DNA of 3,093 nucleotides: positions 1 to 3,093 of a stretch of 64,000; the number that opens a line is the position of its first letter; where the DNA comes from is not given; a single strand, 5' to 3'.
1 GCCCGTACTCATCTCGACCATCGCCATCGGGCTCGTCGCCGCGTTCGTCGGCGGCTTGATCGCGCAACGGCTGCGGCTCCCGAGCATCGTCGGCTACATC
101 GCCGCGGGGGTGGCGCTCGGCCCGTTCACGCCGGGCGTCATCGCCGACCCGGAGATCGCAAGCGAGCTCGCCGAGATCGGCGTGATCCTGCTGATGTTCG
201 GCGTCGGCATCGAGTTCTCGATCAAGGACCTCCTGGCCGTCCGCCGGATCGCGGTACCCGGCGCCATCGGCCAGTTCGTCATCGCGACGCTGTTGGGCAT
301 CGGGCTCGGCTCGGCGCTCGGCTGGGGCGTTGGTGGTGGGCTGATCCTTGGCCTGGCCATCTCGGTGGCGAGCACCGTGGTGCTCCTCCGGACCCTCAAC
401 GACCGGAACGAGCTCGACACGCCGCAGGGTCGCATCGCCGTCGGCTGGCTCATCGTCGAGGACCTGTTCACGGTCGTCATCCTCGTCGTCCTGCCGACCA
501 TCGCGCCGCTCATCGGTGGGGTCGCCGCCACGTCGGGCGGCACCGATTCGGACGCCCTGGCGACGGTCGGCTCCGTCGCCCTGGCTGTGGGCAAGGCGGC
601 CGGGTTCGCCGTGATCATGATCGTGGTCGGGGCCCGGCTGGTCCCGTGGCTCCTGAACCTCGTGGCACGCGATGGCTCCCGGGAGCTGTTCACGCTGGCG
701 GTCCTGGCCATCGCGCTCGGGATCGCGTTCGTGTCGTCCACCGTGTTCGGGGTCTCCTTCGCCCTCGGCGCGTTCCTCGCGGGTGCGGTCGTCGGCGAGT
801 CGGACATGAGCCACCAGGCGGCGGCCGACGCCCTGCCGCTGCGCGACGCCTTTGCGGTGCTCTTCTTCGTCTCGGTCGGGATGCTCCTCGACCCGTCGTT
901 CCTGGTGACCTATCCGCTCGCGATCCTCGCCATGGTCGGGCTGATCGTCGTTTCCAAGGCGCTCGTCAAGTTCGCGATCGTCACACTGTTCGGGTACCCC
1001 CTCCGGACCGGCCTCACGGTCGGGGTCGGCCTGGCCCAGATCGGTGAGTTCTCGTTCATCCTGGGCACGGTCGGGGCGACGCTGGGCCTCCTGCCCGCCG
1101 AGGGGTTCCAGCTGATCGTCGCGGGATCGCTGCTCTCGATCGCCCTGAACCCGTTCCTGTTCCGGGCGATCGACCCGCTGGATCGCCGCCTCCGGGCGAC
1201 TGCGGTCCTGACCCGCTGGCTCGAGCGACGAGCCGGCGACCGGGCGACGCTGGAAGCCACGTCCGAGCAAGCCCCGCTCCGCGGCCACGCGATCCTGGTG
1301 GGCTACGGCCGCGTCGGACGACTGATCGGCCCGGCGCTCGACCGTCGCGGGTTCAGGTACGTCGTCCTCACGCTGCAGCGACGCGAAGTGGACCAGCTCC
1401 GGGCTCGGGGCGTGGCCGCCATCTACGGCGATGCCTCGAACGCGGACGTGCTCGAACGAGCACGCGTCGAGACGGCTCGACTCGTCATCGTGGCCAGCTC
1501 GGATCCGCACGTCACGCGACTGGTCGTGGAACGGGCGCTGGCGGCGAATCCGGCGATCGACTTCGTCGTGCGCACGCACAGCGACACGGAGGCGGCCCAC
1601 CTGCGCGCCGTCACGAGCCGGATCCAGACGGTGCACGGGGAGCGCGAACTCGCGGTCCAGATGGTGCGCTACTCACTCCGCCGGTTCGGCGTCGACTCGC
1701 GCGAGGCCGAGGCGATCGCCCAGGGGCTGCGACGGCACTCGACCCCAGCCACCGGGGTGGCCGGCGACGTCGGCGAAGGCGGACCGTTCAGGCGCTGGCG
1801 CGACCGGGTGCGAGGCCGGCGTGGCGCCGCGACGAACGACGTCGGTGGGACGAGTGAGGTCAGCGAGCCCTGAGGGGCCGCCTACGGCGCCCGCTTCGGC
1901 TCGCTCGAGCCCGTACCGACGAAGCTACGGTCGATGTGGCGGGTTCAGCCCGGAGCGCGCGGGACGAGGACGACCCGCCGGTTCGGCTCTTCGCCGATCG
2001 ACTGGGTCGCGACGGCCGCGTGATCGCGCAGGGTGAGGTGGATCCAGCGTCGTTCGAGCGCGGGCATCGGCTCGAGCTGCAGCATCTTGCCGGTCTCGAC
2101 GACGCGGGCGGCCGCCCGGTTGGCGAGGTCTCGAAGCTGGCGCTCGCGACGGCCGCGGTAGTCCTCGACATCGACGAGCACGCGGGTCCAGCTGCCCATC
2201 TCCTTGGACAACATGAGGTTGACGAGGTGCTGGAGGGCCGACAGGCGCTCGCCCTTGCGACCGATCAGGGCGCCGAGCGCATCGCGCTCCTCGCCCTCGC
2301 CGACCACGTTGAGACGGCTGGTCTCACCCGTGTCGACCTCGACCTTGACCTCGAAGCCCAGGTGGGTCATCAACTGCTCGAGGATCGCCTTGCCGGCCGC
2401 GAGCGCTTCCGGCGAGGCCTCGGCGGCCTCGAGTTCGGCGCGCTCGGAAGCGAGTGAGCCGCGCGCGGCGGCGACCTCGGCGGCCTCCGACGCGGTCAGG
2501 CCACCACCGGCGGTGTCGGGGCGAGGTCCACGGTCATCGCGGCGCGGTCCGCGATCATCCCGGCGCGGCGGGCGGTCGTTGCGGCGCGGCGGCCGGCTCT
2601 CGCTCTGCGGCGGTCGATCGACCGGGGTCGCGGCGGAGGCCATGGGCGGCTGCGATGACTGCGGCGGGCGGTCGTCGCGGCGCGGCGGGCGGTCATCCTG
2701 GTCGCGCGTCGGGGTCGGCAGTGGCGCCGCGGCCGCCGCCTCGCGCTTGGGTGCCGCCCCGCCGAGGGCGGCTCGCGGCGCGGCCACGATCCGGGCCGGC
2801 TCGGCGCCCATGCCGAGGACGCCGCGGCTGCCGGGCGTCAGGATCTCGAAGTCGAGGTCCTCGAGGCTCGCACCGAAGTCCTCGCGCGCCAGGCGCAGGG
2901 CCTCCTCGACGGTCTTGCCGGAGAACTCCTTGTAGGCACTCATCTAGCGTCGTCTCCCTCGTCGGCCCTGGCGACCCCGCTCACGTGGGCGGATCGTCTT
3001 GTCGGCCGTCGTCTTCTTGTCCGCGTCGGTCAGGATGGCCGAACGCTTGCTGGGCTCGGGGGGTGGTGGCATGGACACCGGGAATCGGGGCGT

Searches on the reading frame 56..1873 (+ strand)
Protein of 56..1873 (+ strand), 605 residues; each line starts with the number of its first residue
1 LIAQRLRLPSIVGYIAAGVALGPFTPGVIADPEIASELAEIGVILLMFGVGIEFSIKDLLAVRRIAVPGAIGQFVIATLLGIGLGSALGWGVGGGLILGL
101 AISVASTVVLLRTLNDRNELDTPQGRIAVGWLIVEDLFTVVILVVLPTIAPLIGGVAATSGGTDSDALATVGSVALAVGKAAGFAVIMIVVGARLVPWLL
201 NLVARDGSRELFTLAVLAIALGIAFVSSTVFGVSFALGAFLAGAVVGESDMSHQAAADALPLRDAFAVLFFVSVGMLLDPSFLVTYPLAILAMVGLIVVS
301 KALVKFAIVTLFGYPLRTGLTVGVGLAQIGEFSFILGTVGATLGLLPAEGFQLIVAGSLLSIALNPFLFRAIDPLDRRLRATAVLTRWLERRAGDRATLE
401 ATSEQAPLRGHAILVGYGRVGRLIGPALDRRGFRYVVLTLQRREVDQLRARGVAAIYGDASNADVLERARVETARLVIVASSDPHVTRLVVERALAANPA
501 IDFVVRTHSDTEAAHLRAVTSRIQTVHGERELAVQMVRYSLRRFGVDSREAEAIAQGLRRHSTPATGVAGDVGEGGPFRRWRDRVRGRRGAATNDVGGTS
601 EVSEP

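Call 58: search_protein_families(library=pfam, proteins=[window:56-1873:+], max_evalue=0.0001)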
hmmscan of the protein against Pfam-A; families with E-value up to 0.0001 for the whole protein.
window:56-1873:+ (605 aa): 2 families
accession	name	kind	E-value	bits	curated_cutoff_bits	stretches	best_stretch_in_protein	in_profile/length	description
PF00999.27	Na_H_Exchanger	-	2.9e-55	188.1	26.2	1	3-369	11-374/375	Sodium/hydrogen exchanger, transmembrane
PF02254.24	TrkA_N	-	1.2e-19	71.2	23.8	1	413-518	2-107/116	TrkA-N domain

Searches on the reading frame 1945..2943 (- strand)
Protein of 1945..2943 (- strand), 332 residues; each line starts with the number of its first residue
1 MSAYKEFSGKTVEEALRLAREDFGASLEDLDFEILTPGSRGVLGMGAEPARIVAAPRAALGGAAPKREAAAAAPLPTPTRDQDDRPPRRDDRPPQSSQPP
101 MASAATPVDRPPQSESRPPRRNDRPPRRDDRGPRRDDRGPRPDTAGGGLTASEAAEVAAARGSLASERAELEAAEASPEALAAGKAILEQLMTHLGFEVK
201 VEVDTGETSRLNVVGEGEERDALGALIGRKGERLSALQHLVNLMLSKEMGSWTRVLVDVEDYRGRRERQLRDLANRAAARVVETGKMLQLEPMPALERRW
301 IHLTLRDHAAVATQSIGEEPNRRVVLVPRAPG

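Call 58: search_protein_families(library=pfam, proteins=[window:1945-2943:-], max_evalue=0.0001)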
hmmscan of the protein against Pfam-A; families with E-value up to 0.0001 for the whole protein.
window:1945-2943:- (332 aa): 3 families
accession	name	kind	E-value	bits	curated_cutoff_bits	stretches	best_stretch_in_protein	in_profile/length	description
PF01424.28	R3H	-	4.8e-18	65.4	26.8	1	269-327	2-59/60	R3H domain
PF14804.11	Jag_N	-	1.8e-13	51.1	25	1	7-54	1-48/50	Jag N-terminus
PF13083.13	KH_KhpA-B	-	1.9e-08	34.5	32.1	1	187-249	7-66/73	KhpA/KhpB, KH domain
